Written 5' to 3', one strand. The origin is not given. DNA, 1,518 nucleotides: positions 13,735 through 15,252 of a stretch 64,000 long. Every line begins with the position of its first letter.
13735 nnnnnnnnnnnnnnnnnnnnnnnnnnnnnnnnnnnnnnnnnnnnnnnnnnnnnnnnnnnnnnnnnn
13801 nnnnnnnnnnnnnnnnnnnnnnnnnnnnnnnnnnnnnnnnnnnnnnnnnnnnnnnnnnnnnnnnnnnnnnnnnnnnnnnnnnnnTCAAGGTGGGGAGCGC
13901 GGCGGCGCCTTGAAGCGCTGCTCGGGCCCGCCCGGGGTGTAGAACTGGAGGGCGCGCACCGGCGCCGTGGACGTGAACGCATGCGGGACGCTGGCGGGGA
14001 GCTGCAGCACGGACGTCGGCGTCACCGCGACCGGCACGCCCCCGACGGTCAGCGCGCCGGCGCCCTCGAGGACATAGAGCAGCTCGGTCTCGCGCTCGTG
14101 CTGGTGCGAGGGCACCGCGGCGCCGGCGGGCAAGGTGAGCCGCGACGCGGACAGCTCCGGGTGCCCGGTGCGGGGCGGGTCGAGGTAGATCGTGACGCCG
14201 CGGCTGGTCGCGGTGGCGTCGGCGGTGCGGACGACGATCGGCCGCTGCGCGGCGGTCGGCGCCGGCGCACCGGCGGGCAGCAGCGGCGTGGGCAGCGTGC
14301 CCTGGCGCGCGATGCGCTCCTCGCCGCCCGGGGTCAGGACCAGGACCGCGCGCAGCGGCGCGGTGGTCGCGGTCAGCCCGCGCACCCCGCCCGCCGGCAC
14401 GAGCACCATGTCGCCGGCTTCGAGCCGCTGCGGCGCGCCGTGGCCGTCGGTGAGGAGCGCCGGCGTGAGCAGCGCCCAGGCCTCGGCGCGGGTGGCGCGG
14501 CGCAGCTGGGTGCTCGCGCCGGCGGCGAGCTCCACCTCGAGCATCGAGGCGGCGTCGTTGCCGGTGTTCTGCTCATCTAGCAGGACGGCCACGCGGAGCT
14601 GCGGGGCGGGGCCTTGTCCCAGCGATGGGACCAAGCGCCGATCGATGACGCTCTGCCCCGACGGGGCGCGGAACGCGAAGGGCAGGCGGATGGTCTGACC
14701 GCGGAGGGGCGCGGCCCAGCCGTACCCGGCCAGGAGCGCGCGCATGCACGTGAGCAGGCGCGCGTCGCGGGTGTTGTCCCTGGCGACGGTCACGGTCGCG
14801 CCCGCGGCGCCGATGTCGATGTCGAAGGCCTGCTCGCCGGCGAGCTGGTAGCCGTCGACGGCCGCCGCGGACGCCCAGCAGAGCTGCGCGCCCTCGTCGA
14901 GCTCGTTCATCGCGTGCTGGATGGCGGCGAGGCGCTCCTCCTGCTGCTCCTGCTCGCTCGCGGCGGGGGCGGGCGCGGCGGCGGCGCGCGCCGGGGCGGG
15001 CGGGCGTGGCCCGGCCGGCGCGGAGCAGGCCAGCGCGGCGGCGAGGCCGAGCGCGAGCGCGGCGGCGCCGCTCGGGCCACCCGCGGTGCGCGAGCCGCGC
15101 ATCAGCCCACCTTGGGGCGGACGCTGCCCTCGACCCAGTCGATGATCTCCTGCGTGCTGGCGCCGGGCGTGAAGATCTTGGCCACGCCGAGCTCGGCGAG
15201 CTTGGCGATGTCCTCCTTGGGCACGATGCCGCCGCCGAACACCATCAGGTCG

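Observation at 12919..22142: Butyryl-CoA-type beta-oxidation operon carrying an orphan B12-binding mutase small subunit and MeaB, plus embedded lipoprotein genes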

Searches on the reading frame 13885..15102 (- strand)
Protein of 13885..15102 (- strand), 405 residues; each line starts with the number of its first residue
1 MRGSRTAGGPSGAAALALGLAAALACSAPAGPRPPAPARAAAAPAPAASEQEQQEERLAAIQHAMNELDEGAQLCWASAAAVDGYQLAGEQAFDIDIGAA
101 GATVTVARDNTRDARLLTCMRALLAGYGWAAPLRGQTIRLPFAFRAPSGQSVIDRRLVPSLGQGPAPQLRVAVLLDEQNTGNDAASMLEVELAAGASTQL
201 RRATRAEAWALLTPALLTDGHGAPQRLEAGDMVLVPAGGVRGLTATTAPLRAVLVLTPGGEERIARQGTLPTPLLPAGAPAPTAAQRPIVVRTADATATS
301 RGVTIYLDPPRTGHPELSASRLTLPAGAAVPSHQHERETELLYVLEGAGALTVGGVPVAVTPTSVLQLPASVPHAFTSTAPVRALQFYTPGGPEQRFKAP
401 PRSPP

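Call 5: search_protein_families(library=pfam, proteins=[window:13885-15102:-], max_evalue=0.01)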
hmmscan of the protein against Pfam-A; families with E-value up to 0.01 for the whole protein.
window:13885-15102:- (405 aa): 5 families
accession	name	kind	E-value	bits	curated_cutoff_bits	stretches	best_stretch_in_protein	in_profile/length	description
PF07883.17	Cupin_2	-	2e-18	66.3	27.2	1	322-385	3-67/70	Cupin domain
PF12852.13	Cupin_6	-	2.1e-06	28.1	26.7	1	307-385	7-83/183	Cupin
PF02311.25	AraC_binding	-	2.1e-05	24.7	21.1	1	329-388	15-75/135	AraC-like ligand binding domain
PF00190.28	Cupin_1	-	4e-05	23.7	22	1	316-353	32-70/151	Cupin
PF05899.18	Cupin_3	-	6.5e-05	23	23.5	0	337-380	24-68/74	EutQ-like cupin domain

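Call 6: search_protein_families(library=ncbifam, proteins=[window:13885-15102:-], max_evalue=0.01)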
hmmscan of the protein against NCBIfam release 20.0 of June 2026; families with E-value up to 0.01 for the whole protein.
window:13885-15102:- (405 aa): 0 families

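Call 60: find_homologous_proteins(query=window:13888-15102:-, max_evalue=0.00001)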
Query window:13888-15102:- (405 aa): 178 proteins with E <= 0.00001 among 8000 candidates; the best 120 are listed.
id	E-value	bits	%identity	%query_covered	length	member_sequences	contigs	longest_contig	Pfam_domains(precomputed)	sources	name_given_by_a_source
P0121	9.6e-251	849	100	100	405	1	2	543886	PF12852.14,PF07883.18,PF02311.26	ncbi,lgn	ncbi:MAG: cupin domain-containing protein [Kofleriaceae bacterium]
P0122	4.8e-124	432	60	88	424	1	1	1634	PF07883.18,PF00190.29,PF02311.26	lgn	-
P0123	9.2e-124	431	60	96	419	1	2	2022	PF07883.18,PF00190.29,PF05899.19,PF02311.26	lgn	-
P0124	1.1e-123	431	58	93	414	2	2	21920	PF07883.18,PF00190.29,PF02311.26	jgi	jgi:quercetin dioxygenase-like cupin family protein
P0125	1.2e-123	431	60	85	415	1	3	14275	PF07883.18,PF00190.29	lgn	-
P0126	2.8e-123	430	61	85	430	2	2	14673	PF07883.18,PF00190.29,PF02311.26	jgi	jgi:quercetin dioxygenase-like cupin family protein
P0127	1.1e-122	428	60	96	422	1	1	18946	PF07883.18,PF00190.29,PF02311.26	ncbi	-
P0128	1.1e-121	425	60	88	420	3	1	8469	PF07883.18,PF00190.29,PF02311.26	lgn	-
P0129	4.3e-121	423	62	90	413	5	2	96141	PF07883.18,PF02311.26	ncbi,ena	-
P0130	6.0e-121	422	61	85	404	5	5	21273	PF07883.18,PF00190.29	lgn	-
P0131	2.8e-120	420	58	92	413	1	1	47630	PF07883.18,PF02311.26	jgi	jgi:quercetin dioxygenase-like cupin family protein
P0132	3.2e-118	413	60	88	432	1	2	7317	PF07883.18,PF00190.29,PF02311.26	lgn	-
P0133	3.7e-118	413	59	86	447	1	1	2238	PF07883.18,PF00190.29,PF02311.26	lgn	-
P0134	2.3e-115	404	58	86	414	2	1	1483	PF07883.18,PF00190.29,PF02311.26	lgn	-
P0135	1.0e-114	402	61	88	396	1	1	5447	PF12852.14,PF07883.18,PF00190.29,PF02311.26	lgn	-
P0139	1.9e-111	391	59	87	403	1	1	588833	PF07883.18,PF00190.29,PF02311.26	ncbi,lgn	-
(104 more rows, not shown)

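Call 61: find_encoding_contigs(protein=P0121, flank=10000, max_places=3)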
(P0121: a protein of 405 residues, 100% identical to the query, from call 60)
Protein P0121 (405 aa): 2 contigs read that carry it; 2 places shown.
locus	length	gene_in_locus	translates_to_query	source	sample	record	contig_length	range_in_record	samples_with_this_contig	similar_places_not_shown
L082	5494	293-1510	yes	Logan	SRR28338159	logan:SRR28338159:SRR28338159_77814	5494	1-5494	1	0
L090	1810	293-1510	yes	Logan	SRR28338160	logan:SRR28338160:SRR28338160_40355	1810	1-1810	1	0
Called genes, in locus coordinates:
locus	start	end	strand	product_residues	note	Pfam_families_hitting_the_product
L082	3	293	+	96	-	?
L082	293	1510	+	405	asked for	PF12852:Cupin_6 (faint), PF02311:AraC_binding (faint), PF07883:Cupin_2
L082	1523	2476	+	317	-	PF03308:MeaB, PF02492:cobW (faint)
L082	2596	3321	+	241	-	-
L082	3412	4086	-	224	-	PF00462:Glutaredoxin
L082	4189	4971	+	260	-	PF03372:Exo_endo_phos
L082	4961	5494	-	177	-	?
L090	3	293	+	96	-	?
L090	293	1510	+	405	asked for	PF12852:Cupin_6 (faint), PF02311:AraC_binding (faint), PF07883:Cupin_2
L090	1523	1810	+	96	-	?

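Call 62: list_cluster_members(proteins=[P0121, P0001, P0002, P0008, P0011, P0019, P0025, P0033, P0043, P0048])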
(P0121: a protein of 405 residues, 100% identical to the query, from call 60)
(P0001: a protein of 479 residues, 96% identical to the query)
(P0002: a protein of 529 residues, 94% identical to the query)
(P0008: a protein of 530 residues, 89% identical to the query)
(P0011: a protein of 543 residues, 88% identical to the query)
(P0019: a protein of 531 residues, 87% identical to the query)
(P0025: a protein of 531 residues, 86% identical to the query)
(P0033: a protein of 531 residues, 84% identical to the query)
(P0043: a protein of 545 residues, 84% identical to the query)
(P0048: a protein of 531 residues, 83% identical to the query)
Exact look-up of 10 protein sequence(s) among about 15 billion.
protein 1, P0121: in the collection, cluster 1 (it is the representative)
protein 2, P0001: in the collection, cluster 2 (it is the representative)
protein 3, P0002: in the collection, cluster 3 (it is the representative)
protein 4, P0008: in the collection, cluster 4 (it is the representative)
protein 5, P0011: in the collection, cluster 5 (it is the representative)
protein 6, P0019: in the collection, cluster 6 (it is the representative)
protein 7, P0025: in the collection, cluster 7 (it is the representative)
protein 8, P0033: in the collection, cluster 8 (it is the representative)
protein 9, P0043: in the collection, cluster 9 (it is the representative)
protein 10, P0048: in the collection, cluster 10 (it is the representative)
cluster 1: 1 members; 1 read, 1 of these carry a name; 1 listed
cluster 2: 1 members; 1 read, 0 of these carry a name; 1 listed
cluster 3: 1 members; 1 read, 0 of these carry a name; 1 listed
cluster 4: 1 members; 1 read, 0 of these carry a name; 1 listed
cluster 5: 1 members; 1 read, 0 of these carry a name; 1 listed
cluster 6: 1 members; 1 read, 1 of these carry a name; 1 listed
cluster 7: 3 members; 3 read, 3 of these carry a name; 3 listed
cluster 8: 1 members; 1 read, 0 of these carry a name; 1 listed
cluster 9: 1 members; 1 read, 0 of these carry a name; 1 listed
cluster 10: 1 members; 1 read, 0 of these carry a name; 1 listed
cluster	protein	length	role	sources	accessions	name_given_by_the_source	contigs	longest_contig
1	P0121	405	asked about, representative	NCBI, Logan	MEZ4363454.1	MAG: cupin domain-containing protein [Kofleriaceae bacterium]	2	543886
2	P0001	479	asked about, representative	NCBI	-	-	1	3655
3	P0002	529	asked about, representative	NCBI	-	-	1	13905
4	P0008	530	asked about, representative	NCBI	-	-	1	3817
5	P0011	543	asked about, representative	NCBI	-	-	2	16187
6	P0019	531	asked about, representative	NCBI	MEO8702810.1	MAG: methylmalonyl-CoA mutase family protein [Kofleriaceae bacterium]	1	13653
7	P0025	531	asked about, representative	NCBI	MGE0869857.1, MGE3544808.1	MAG: methylmalonyl-CoA mutase [Kofleriaceae bacterium]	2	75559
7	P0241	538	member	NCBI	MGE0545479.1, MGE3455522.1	MAG: methylmalonyl-CoA mutase [Kofleriaceae bacterium]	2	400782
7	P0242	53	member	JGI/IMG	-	hypothetical protein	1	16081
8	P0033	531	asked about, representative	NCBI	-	-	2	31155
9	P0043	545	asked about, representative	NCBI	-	-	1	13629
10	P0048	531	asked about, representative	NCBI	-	-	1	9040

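Call 71: predict_structure(alignment_id=A1)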
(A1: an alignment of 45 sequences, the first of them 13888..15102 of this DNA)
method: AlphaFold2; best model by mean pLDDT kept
length: 405 residues; sequences in the alignment: 45
mean_pLDDT: 88.4   pTM: 0.80
mean pLDDT of the five models: 88.4, 87.7, 86.7, 86.2, 85.7
residues with pLDDT >= 90: 301; 70-90: 56; 50-70: 18; < 50: 30
segments of 3 or more residues with pLDDT < 50: 1-29
pLDDT, mean of each block of 10 residues (from residue 1): 39 45 45 59 78 92 91 89 81 96 96 93 96 95 80 92 93 94 96 98 98 98 96 98 98 98 95 95 93 92 93 96 96 94 97 92 96 95 97 78 69
secondary structure, 60 per line:
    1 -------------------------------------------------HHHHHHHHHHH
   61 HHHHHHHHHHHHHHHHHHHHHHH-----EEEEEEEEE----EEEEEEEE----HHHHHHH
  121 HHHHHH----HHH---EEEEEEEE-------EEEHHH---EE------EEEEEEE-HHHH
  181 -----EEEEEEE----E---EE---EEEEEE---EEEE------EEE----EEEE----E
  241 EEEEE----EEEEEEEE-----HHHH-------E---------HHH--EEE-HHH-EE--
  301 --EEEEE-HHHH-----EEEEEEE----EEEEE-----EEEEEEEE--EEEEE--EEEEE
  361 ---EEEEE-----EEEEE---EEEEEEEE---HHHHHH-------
elements in order: H50-83 E89-97 E102-109 H114-126 E137-144 E152-154 E169-175 H177-180 E186-192 E206-211 E215-218 E225-227 E232-235 E240-245 E250-257 H263-266 E289-291 E303-307 H309-312 E318-324 E329-333 E339-346 E349-353 E356-360 E364-368 E374-378 E382-389 H393-398

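Call 73: fold_search(model_id=the predicted structure, library=pdb)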
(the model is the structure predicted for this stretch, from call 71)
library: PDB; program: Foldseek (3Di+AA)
matches with E <= 10: 1918; with E <= 0.001: 543
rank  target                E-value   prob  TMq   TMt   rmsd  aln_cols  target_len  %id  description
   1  2h0v_A                2.2e-17  1.00  0.50  0.59   5.7       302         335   17  Crystal structure of a putative quercetin 2,3-dioxygenase (yxag, bsu39980) from bacillus subtilis at 2.60 A resolution (released 2006-05-30)
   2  8hfb_A                5.2e-17  1.00  0.45  0.56   5.4       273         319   20  Evolved variant of quercetin 2,4-dioxygenase from Bacillus subtilis (released 2023-03-08)
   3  8hfb_B                6.5e-17  1.00  0.49  0.62   5.3       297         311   19  Evolved variant of quercetin 2,4-dioxygenase from Bacillus subtilis (released 2023-03-08)
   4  1y3t_A                8.5e-17  1.00  0.49  0.59   6.1       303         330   16  Crystal structure of YxaG, a dioxygenase from Bacillus subtilis (released 2005-01-18)
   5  1uw8                  9.0e-16  1.00  0.48  0.51   7.2       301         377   15  CRYSTAL STRUCTURE OF OXALATE DECARBOXYLASE (released 2004-02-19)
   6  6l9i_A                9.5e-16  1.00  0.47  0.55   8.4       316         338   13  Crystal Structure of Lactobacillus farciminis Oxalate Decarboxylase Formate Complex (released 2021-01-20)
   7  5e1r_C                1.0e-15  1.00  0.44  0.49   7.3       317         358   15  Crystal structure of pecan (carya illinoinensis) vicilin, a new food allergen (released 2016-08-10)
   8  6ufi                  1.1e-15  1.00  0.48  0.52   6.2       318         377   13  W96Y Oxalate Decarboxylase (Bacillus subtilis) (released 2020-09-30)
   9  2v09                  1.5e-15  1.00  0.47  0.51   7.4       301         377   15  SENS161-164DSSN mutant of Bacillus subtilis Oxalate Decarboxylase OxdC (released 2007-10-30)
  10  2uya                  1.5e-15  1.00  0.47  0.50   7.9       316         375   14  DEL162-163 mutant of Bacillus subtilis Oxalate Decarboxylase OxdC (released 2007-08-21)
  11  5vg3_A                1.8e-15  1.00  0.47  0.50   6.9       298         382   15  Structure of Oxalate Decarboxylase from Bacillus subtilis at pH 4.6 (released 2017-10-18)
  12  6tzp                  1.9e-15  1.00  0.47  0.51   7.2       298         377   15  W96F Oxalate Decarboxylase (B. subtilis) (released 2021-02-17)
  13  4met_A                1.9e-15  1.00  0.48  0.51   7.3       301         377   15  Assigning the EPR Fine Structure Parameters of the Mn(II) Centers in Bacillus subtilis Oxalate Decarboxylase by Site-D (released 2014-03-05)
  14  5hi0                  2.2e-15  1.00  0.47  0.51   7.7       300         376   14  The Substrate Binding Mode and Chemical Basis of a Reaction Specificity Switch in Oxalate Decarboxylase (released 2016-04-06)
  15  5vg3_B                2.2e-15  1.00  0.47  0.51   7.4       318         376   14  Structure of Oxalate Decarboxylase from Bacillus subtilis at pH 4.6 (released 2017-10-18)
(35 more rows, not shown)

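Call 79: find_encoding_contigs(protein=P0129, flank=10000, max_places=1)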
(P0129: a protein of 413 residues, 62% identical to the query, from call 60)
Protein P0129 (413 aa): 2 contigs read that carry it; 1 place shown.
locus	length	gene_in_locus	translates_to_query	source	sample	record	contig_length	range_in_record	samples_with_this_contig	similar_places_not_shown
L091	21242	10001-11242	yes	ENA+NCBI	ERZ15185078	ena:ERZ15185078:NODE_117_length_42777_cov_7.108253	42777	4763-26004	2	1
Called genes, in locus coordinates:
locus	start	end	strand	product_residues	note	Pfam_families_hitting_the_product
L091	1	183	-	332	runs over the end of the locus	-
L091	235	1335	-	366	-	-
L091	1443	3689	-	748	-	PF00082:Peptidase_S8, PF17957:Big_7, PF01483:P_proprotein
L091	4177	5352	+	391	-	PF00108:Thiolase_N, PF00109:ketoacyl-synt (weak), PF02803:Thiolase_C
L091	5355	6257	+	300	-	PF02737:3HCDH_N, PF00725:3HCDH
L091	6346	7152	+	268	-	PF00378:ECH_1, PF16113:ECH_2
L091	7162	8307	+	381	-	PF02771:Acyl-CoA_dh_N, PF02770:Acyl-CoA_dh_M, PF00441:Acyl-CoA_dh_1, PF08028:Acyl-CoA_dh_2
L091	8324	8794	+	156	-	-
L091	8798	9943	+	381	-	PF02771:Acyl-CoA_dh_N, PF02770:Acyl-CoA_dh_M, PF00441:Acyl-CoA_dh_1, PF22924:ACOX_C_alpha1 (faint), PF08028:Acyl-CoA_dh_2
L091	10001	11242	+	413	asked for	PF02311:AraC_binding, PF07883:Cupin_2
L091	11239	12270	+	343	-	PF03308:MeaB, PF02492:cobW (faint)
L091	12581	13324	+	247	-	-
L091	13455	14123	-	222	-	PF00462:Glutaredoxin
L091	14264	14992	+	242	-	PF03372:Exo_endo_phos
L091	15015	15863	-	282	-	PF00027:cNMP_binding, PF06210:DUF1003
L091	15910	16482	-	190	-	PF02622:DUF179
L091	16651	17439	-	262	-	PF03009:GDPD, PF13653:GDPD_2 (weak)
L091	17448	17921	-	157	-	-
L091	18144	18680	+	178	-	-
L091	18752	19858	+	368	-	PF04055:Radical_SAM, PF06968:BATS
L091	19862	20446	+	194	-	PF01923:Cob_adeno_trans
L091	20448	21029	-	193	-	PF03358:FMN_red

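Call 80: find_encoding_contigs(protein=P0139, flank=10000, max_places=1)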
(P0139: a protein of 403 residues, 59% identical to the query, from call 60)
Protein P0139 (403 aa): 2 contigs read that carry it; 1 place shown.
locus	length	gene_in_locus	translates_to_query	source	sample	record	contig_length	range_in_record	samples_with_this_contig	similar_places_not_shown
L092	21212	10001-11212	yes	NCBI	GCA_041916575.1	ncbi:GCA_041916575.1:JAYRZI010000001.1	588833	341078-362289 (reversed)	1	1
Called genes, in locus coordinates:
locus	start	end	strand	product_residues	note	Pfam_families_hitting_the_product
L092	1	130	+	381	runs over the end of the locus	PF02771:Acyl-CoA_dh_N, PF02770:Acyl-CoA_dh_M, PF11794:HpaB_N (weak), PF00441:Acyl-CoA_dh_1, PF08028:Acyl-CoA_dh_2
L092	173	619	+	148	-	-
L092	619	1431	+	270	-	-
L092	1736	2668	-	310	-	PF00924:MS_channel_2nd (weak)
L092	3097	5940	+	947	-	PF04865:Baseplate_J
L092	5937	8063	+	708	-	PF05203:Hom_end_hint (weak)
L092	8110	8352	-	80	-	-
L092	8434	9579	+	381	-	PF02771:Acyl-CoA_dh_N, PF02770:Acyl-CoA_dh_M, PF00441:Acyl-CoA_dh_1, PF22924:ACOX_C_alpha1 (faint), PF08028:Acyl-CoA_dh_2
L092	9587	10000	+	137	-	PF02310:B12-binding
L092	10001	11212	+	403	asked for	PF00190:Cupin_1 (faint), PF02311:AraC_binding (weak), PF07883:Cupin_2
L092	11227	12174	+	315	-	PF03308:MeaB, PF02492:cobW (faint)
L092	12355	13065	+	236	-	-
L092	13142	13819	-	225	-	PF00462:Glutaredoxin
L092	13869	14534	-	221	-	PF00149:Metallophos, PF12850:Metallophos_2 (weak)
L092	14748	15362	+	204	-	PF03372:Exo_endo_phos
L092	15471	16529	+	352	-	-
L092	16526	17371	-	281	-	PF00027:cNMP_binding, PF06210:DUF1003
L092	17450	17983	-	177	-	PF02622:DUF179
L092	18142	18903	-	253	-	PF03009:GDPD, PF13653:GDPD_2 (weak)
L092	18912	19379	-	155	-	PF00254:FKBP_C (weak)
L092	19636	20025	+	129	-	-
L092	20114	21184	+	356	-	PF04055:Radical_SAM, PF06968:BATS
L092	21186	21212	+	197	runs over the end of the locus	PF01923:Cob_adeno_trans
